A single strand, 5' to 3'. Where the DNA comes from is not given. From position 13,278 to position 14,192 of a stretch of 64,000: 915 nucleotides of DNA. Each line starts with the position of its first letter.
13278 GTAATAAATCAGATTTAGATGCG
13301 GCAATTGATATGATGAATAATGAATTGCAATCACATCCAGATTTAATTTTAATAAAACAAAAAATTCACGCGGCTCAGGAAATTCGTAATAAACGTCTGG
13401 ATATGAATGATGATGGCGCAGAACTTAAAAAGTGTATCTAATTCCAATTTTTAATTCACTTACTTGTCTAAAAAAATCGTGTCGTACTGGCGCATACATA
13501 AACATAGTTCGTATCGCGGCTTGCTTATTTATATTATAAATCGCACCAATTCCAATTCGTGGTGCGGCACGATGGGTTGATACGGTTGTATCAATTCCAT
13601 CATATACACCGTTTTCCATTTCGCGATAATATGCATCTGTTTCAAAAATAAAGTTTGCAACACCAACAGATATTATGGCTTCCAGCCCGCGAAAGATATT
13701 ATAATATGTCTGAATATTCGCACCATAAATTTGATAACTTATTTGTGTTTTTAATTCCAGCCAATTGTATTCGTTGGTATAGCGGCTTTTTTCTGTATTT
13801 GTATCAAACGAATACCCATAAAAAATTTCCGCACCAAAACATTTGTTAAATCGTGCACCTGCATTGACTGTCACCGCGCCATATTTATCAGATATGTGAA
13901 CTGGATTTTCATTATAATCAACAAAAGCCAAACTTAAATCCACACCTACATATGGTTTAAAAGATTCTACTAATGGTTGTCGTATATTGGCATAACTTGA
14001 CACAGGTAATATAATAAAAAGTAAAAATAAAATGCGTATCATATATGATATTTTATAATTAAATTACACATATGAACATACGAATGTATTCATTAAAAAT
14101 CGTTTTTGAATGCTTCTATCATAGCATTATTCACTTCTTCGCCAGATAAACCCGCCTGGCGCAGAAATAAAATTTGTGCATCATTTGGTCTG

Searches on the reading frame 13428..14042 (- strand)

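Call 25: search_protein_families(library=pfam, proteins=[window:13428-14042:-], max_evalue=0.01)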
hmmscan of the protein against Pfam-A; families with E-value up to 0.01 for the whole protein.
window:13428-14042:- (205 aa): 2 families
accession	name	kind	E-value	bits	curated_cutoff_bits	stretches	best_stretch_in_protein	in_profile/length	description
PF13505.12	OMP_b-brl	-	4.4e-12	46.9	28.7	1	5-205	2-175/175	Outer membrane protein beta-barrel domain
PF01389.23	OmpA_membrane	-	0.0019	18.4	21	1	33-183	9-148/180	OmpA-like transmembrane domain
